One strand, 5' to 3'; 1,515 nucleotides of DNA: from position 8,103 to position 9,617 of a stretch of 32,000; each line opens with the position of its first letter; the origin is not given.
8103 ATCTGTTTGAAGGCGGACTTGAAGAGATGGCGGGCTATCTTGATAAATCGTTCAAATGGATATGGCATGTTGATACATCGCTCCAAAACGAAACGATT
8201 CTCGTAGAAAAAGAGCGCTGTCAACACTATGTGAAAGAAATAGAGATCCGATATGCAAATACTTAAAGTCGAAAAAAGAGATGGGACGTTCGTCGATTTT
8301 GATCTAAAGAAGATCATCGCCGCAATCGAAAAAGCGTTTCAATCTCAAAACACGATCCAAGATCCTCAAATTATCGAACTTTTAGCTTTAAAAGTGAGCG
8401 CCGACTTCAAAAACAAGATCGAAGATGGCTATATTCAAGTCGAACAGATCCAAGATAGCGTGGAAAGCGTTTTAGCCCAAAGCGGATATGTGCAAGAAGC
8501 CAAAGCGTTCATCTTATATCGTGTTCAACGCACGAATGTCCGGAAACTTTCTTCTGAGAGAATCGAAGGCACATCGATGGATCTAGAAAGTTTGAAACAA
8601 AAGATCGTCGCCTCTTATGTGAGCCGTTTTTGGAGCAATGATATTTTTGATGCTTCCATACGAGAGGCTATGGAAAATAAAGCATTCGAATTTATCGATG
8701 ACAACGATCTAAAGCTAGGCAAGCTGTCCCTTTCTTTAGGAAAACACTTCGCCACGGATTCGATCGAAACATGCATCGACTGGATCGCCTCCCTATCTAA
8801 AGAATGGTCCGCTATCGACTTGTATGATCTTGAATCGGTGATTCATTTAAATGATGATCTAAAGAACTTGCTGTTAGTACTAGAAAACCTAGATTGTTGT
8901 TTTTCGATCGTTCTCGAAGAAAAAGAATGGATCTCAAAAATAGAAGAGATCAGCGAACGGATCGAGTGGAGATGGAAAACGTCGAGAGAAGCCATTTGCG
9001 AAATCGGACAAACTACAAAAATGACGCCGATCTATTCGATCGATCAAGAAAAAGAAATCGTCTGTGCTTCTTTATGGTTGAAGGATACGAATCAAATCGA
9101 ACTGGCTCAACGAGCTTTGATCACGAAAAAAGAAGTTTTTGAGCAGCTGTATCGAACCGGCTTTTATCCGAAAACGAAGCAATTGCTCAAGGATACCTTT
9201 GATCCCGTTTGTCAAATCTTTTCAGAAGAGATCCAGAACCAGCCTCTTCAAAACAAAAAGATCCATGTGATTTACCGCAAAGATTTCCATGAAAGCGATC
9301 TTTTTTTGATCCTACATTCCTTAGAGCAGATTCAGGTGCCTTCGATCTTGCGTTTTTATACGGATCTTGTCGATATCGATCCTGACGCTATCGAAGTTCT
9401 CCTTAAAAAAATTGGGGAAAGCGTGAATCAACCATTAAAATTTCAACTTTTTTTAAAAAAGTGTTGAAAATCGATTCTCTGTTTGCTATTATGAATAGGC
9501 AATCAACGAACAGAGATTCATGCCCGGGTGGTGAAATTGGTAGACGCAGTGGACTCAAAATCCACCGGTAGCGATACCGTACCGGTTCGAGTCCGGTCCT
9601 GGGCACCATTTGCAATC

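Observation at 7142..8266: DNA-binding MarR domain fused in-frame to a radical-SAM activase domain with an atypical cluster motif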

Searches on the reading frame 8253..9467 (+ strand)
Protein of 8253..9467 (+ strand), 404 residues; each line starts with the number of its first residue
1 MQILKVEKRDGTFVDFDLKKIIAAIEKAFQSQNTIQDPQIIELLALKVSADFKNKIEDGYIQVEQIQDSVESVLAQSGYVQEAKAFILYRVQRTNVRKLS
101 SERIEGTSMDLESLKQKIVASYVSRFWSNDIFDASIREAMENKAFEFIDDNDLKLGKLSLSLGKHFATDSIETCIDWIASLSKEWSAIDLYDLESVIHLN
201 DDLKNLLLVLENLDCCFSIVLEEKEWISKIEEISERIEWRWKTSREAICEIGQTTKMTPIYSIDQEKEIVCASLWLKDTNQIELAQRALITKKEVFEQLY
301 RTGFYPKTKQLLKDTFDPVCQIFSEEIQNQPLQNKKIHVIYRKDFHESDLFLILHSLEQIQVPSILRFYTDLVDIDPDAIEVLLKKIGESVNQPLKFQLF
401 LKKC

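Call 3: search_protein_families(library=pfam, proteins=[window:8253-9467:+], max_evalue=1)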
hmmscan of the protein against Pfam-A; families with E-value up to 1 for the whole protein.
window:8253-9467:+ (404 aa): 2 families
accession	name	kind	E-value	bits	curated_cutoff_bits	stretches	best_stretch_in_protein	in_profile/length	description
PF03477.21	ATP-cone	-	3.7e-22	79.1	25.8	1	5-94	2-87/88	ATP cone domain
PF20285.3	CTD9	-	0.024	15.6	27.9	1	276-339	6-69/113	C-terminal domain 9 of the ABC-three component (ABC-3C) systems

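Call 4: search_protein_families(library=ncbifam, proteins=[window:8253-9467:+], max_evalue=1)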
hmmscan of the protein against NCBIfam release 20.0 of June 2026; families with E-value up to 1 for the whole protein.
window:8253-9467:+ (404 aa): 8 families
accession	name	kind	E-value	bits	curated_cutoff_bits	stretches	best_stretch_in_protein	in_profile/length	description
NF006126.0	PRK08270.1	equivalog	7.9e-21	74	548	2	4-108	3-103/684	ribonucleoside triphosphate reductase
NF009028.0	PRK12364.1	equivalog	7.4e-19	67.2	1377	1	5-124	2-123/842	ribonucleoside-diphosphate reductase subunit alpha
NF005497.0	PRK07111.1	equivalog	3.7e-18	65.3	764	1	3-103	2-101/746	anaerobic ribonucleoside triphosphate reductase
NF005010.0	PRK06406.1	subfamily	4.2e-15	55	1125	1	3-99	4-101/771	vitamin B12-dependent ribonucleotide reductase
NF009029.0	PRK12365.1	equivalog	2e-12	45.9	1350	1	2-105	116-226/1046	ribonucleoside-diphosphate reductase subunit alpha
NF005544.0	PRK07207.1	equivalog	9.7e-12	43.5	965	1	4-104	34-141/965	ribonucleoside-diphosphate reductase subunit alpha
NF006732.0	PRK09263.1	equivalog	1.3e-11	43.7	657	1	4-102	3-97/712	anaerobic ribonucleoside-triphosphate reductase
NF006207.0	PRK08332.1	equivalog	5.7e-10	37.1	2400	1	1-101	1-100/1684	vitamin B12-dependent ribonucleotide reductase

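Call 23: find_homologous_proteins(query=window:8253-9467:+)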
Query window:8253-9467:+ (404 aa): 22 proteins with E <= 0.001 among 6056 candidates.
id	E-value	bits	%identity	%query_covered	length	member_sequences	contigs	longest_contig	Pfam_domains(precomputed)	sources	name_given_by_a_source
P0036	5.9e-257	870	99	100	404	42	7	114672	PF03477.22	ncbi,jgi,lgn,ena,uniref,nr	ncbi:ATP cone domain-containing protein [Dubosiella newyorkensis]|uniref:ATP cone domain-containing 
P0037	1.2e-34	138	31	98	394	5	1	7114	PF03477.22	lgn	-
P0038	6.1e-32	129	30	95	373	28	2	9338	PF03477.22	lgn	-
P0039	9.0e-31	125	32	75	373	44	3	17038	PF03477.22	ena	-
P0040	8.7e-29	119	34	74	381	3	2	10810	PF03477.22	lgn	-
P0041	1.6e-27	115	32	94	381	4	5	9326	PF03477.22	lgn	-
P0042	1.3e-26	112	31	75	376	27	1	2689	PF03477.22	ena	-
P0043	1.5e-25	108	44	34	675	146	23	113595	PF03477.22,PF13597.12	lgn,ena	-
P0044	8.5e-25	106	39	37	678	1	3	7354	PF03477.22,PF13597.12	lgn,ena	-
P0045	3.5e-24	104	35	46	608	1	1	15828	PF03477.22,PF13597.12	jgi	jgi:anaerobic ribonucleoside-triphosphate reductase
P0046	6.8e-22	96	40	35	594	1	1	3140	PF03477.22,PF13597.12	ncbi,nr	ncbi:MAG: ribonucleoside triphosphate reductase, partial [Lachnospiraceae bacterium]|nr:ribonucleosi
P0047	1.0e-21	96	40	35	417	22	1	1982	PF03477.22,PF13597.12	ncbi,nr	ncbi:MAG: ribonucleoside triphosphate reductase, partial [Lachnospiraceae bacterium]|nr:ribonucleosi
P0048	3.6e-21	94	53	24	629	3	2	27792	PF03477.22,PF13597.12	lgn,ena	-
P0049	7.1e-21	93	54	25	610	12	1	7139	PF03477.22,PF13597.12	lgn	-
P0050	4.8e-20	90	33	46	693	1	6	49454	PF03477.22,PF13597.12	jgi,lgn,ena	-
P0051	4.8e-20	90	33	46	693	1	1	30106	PF03477.22,PF13597.12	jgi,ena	-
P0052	6.3e-20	90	38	35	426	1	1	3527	PF03477.22,PF13597.12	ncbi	-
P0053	1.9e-19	88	32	46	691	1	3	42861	PF03477.22,PF13597.12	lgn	-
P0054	1.6e-18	85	38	40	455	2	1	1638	PF03477.22,PF13597.12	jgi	-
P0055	2.0e-18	85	39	35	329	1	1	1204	PF03477.22,PF13597.12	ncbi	ncbi:MAG: anaerobic ribonucleoside-triphosphate reductase, partial [Clostridia bacterium]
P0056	7.4e-7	47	41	24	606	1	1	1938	PF17975.7,PF03477.22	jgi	jgi:ribonucleoside-diphosphate reductase alpha chain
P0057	2.7e-6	45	38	25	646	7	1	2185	PF17975.7,PF21995.2,PF03477.22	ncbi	ncbi:MAG TPA: ATP cone domain-containing protein, partial [Candidatus Paceibacterota bacterium]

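Call 45: predict_structure(alignment_id=A3)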
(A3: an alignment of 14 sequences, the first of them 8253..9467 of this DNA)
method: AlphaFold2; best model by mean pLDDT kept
length: 404 residues; sequences in the alignment: 14
mean_pLDDT: 52.2   pTM: 0.30
mean pLDDT of the five models: 52.2, 51.4, 51.4, 51.1, 47.0
residues with pLDDT >= 90: 53; 70-90: 56; 50-70: 66; < 50: 229
segments of 3 or more residues with pLDDT < 50: 103-109, 111-115, 148-230, 232-234, 236-277, 303-375, 391-404
pLDDT, mean of each block of 10 residues (from residue 1): 80 91 91 87 92 87 92 92 88 75 48 51 65 77 57 33 35 44 34 30 38 31 42 45 32 28 30 45 62 59 38 24 25 24 28 29 29 44 56 38 29
secondary structure, 60 per line:
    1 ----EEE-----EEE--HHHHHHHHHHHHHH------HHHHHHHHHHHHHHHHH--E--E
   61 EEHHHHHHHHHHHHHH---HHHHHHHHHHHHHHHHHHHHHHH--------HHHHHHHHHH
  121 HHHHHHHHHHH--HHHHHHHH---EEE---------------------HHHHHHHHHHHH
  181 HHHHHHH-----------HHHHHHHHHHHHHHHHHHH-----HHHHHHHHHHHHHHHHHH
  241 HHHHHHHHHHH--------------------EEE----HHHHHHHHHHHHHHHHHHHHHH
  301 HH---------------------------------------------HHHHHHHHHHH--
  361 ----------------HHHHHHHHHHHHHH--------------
elements in order: E5-7 E13-15 H18-31 H38-54 E60-62 H63-76 H80-102 H111-131 H134-141 E145-147 H169-187 H199-217 H223-251 E272-274 H279-302 H348-358 H377-390
